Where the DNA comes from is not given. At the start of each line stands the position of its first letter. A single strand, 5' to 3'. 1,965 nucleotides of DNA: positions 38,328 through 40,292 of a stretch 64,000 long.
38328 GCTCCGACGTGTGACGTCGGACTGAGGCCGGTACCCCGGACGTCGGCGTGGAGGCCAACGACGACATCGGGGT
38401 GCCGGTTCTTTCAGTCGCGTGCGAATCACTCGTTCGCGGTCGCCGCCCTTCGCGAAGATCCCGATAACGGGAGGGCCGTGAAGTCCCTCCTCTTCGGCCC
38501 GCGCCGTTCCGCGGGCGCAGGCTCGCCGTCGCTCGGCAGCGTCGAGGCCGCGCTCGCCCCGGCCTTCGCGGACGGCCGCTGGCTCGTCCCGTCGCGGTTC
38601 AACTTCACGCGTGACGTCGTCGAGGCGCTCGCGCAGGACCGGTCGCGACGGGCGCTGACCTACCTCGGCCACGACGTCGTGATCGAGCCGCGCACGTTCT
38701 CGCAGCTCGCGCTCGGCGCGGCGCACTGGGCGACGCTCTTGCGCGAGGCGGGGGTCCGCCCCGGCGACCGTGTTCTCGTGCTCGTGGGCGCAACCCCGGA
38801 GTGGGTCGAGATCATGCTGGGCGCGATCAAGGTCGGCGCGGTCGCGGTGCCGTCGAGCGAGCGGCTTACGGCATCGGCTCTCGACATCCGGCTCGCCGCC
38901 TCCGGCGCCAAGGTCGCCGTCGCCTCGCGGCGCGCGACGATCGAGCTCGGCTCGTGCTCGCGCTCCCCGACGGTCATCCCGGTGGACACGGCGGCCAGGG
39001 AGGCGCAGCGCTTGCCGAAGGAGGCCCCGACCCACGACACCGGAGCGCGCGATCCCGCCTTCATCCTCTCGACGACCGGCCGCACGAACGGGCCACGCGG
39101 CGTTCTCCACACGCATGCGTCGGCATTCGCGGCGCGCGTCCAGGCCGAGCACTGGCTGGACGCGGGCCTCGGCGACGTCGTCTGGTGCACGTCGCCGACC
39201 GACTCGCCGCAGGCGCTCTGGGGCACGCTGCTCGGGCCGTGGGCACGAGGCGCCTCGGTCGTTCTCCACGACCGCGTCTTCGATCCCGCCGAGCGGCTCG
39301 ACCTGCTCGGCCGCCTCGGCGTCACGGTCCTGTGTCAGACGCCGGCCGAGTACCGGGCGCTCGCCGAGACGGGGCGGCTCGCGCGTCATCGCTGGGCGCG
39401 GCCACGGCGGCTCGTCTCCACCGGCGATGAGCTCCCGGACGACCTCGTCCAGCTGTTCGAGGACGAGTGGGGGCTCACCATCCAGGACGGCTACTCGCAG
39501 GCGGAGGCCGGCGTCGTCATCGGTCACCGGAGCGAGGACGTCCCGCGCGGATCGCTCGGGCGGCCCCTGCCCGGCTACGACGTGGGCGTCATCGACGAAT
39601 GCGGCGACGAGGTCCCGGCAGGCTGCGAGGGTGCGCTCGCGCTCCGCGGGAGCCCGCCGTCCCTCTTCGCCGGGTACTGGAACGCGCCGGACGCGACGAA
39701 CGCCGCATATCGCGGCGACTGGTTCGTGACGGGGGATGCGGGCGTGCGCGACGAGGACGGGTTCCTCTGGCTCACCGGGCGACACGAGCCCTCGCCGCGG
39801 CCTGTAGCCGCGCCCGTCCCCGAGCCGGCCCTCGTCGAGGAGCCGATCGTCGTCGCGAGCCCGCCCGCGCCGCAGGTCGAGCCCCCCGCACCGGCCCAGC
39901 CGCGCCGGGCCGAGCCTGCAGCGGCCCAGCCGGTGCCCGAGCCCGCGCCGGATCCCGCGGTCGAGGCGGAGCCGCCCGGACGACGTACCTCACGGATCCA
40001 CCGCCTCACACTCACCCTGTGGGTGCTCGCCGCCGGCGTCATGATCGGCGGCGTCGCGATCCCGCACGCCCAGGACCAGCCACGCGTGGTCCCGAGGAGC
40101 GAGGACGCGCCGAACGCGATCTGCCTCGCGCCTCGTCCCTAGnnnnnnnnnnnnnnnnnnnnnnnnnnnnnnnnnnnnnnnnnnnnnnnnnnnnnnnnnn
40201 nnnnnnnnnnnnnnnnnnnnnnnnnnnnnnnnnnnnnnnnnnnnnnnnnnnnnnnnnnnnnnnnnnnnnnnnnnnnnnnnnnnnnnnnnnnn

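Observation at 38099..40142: Membrane-tethered half of an adenylate-forming enzyme preceded by a tiny secreted acidic protein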

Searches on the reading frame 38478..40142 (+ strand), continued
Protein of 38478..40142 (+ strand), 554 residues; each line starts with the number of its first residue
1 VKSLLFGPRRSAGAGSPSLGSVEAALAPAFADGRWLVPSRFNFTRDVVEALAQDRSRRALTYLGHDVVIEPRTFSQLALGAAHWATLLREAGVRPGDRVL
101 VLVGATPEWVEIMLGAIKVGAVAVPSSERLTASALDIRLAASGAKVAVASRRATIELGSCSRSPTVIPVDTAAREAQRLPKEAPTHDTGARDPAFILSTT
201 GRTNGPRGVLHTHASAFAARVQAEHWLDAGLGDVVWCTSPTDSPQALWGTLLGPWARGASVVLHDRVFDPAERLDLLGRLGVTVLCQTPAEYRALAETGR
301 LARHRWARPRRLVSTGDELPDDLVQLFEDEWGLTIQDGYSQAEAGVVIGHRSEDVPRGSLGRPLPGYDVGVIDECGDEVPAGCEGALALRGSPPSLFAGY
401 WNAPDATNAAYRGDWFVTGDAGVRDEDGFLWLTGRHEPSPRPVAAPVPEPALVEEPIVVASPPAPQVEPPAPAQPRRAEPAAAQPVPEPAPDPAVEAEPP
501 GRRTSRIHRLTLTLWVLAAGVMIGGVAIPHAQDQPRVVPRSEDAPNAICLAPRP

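Call 50: find_encoding_contigs(protein=P0037, flank=6000, max_places=3)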
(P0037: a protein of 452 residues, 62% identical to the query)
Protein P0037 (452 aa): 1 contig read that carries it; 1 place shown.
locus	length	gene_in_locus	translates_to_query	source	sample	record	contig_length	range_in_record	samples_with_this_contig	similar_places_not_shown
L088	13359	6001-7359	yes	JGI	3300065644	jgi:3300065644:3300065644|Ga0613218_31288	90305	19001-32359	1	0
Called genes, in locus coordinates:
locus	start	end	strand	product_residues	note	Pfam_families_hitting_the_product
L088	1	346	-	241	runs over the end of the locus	PF00106:adh_short, PF08659:KR, PF13561:adh_short_C2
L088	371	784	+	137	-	PF02287:Dehydratase_SU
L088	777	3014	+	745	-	PF02286:Dehydratase_LU, PF02288:Dehydratase_MU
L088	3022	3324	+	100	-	-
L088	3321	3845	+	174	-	PF00578:AhpC-TSA, PF08534:Redoxin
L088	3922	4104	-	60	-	PF01361:Tautomerase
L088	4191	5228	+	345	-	PF07087:DUF1353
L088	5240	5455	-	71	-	PF01361:Tautomerase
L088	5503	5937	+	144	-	PF00903:Glyoxalase, PF12681:Glyoxalase_2 (faint), PF13468:Glyoxalase_3 (faint), PF13669:Glyoxalase_4, PF18029:Glyoxalase_6 (weak), PF22677:Ble-like_N (weak)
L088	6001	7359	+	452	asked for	PF00501:AMP-binding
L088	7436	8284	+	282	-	PF09362:DUF1996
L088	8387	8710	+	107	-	PF00486:Trans_reg_C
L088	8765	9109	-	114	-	PF00581:Rhodanese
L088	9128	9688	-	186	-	PF13302:Acetyltransf_3 (weak), PF00583:Acetyltransf_1, PF13508:Acetyltransf_7 (weak), PF08445:FR47 (weak)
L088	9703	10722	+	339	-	PF00561:Abhydrolase_1, PF12697:Abhydrolase_6, PF12146:Hydrolase_4 (faint), PF00196:GerE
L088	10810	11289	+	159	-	PF12802:MarR_2, PF09339:HTH_IclR (weak)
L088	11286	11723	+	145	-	PF08592:Anthrone_oxy (weak)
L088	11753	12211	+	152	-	PF08592:Anthrone_oxy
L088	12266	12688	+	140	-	PF00165:HTH_AraC, PF12833:HTH_18, PF00165:HTH_AraC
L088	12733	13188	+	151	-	PF00903:Glyoxalase, PF13669:Glyoxalase_4 (weak)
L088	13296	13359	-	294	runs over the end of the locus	PF09995:MPAB_Lcp_cat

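Call 51: predict_structure(alignment_id=A3)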
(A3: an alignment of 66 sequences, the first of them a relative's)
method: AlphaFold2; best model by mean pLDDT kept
length: 554 residues; sequences in the alignment: 66
mean_pLDDT: 83.5   pTM: 0.77
mean pLDDT of the five models: 83.5, 83.2, 83.2, 83.1, 81.4
residues with pLDDT >= 90: 377; 70-90: 47; 50-70: 47; < 50: 83
segments of 3 or more residues with pLDDT < 50: 1-18, 456-460, 472-474, 476-479, 481-486, 488-503, 525-535, 538-540, 544-550
pLDDT, mean of each block of 10 residues (from residue 1): 41 47 92 93 97 97 93 98 98 98 97 98 97 95 97 97 96 96 97 94 81 94 95 96 91 95 95 96 96 97 91 90 95 93 92 87 94 97 95 74 92 92 96 69 52 48 52 46 47 45 67 90 58 48 46 50
secondary structure, 60 per line:
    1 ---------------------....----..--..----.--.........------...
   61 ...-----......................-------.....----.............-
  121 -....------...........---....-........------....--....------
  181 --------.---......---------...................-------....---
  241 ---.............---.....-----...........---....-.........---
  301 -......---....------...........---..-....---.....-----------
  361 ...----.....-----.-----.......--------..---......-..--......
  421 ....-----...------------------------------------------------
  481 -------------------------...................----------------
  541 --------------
elements in order: H22-25 H43-51 E58-63 E69-73 H74-90 E98-102 H107-119 E122-125 H132-142 E146-149 H151-158 E165-168 H171-174 E193-198 E208-212 H213-226 E234-237 H244-256 E260-264 H270-280 E284-287 H289-297 H302-307 E311-314 H321-331 E338-341 E345-349 E361-363 E368-372 E384-390 H404-409 E415-424 E430-432 H506-524

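Call 55: fold_search(model_id=the predicted structure, library=pdb)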
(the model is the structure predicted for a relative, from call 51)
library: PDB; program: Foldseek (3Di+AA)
matches with E <= 10: 1859; with E <= 0.001: 649
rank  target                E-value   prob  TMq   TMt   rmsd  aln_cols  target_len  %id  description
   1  3etc_B                1.3e-37  1.00  0.68  0.70   2.4       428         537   25  2.1 A structure of acyl-adenylate synthetase from Methanosarcina acetivorans containing a link between Lys256 and Cys2 (released 2009-07-07)
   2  3etc_A                1.9e-37  1.00  0.67  0.70   2.6       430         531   25  2.1 A structure of acyl-adenylate synthetase from Methanosarcina acetivorans containing a link between Lys256 and Cys2 (released 2009-07-07)
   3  3c5e                  3.9e-37  1.00  0.68  0.70   4.2       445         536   25  Crystal structure of human acyl-CoA synthetase medium-chain family member 2A (L64P mutation) in complex with ATP (released 2008-02-26)
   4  3day                  1.3e-36  1.00  0.68  0.70   2.7       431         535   26  Crystal structure of human acyl-CoA synthetase medium-chain family member 2A (L64P mutation) in complex with AMP-CPP (released 2008-07-15)
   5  3b7w                  1.4e-36  1.00  0.68  0.70   2.8       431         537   26  Crystal structure of human acyl-CoA synthetase medium-chain family member 2A, with L64P mutation (released 2007-11-27)
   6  2vze_A                6.6e-36  1.00  0.68  0.70   2.4       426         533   26  Crystal structure of human acyl-CoA synthetase medium-chain family member 2A (L64P mutation) in complex with AMP (released 2008-10-14)
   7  5u2a                  2.3e-35  1.00  0.67  0.68   4.7       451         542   25  Crystal structure of Brucella canis Acyl-CoA Synthetase (released 2016-12-21)
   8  3gpc_B                2.4e-35  1.00  0.67  0.69   2.9       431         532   26  Crystal structure of human Acyl-CoA synthetase medium-chain family member 2A (L64P mutation) in a complex with CoA (released 2009-04-07)
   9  3gpc_A                4.3e-35  1.00  0.67  0.70   2.4       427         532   26  Crystal structure of human Acyl-CoA synthetase medium-chain family member 2A (L64P mutation) in a complex with CoA (released 2009-04-07)
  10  9g79_A                5.4e-35  1.00  0.66  0.81   2.5       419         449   26  Cryo-EM structure of Acetyl-coenzyme A synthetase (AcsA) dimer (released 2025-04-16)
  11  9g7f_B                1.7e-34  1.00  0.66  0.67   2.7       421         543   27  Cryo-EM structure of Acetyl-coenzyme A synthetase (AcsA) dimer (released 2025-04-16)
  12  9g7f_A                1.8e-34  1.00  0.65  0.80   3.1       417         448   26  Cryo-EM structure of Acetyl-coenzyme A synthetase (AcsA) dimer (released 2025-04-16)
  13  8biq_A                9.0e-33  1.00  0.65  0.64   3.2       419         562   26  Crystal structure of acyl-COA synthetase from Metallosphaera sedula in complex with acetyl-AMP (released 2023-11-15)
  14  8biq_C                1.0e-32  1.00  0.65  0.65   3.2       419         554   26  Crystal structure of acyl-COA synthetase from Metallosphaera sedula in complex with acetyl-AMP (released 2023-11-15)
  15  8biq_B                1.4e-32  1.00  0.66  0.65   2.3       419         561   25  Crystal structure of acyl-COA synthetase from Metallosphaera sedula in complex with acetyl-AMP (released 2023-11-15)
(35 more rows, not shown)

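Call 80: search_protein_families(library=padloc, proteins=[window:38478-40142:+], max_evalue=0.01)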
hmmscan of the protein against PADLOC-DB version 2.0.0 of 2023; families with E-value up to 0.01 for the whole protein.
window:38478-40142:+ (554 aa): 0 families

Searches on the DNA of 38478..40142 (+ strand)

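Call 29: search_rna_families(sources=[L007, L013], threshold=gathering)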
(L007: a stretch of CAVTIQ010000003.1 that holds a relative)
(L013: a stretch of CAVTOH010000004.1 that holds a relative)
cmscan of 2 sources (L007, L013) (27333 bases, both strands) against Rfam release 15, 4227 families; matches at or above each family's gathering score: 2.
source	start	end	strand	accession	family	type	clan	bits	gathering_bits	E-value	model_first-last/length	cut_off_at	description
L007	10318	10391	-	RF00005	tRNA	Gene; tRNA;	CL00001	72.1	29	3.6e-14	1-71/71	no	tRNA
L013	12440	12513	-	RF00005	tRNA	Gene; tRNA;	CL00001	71.3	29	5.9e-14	1-71/71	no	tRNA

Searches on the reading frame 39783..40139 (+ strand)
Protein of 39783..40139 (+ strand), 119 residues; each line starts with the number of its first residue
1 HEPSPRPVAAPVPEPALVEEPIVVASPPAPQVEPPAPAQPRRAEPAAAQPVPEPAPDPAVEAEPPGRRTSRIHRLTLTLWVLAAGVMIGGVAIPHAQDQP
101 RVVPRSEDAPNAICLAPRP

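Call 71: search_protein_families(library=ncbifam, proteins=[window:39783-40139:+], max_evalue=1)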
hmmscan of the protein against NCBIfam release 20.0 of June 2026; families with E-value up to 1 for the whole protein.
seq(119 aa): 1 family
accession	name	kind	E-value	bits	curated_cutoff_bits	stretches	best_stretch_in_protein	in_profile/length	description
NF040486.1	SrfA_fam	subfamily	0.055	12.9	150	1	8-93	158-245/438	SrfA family protein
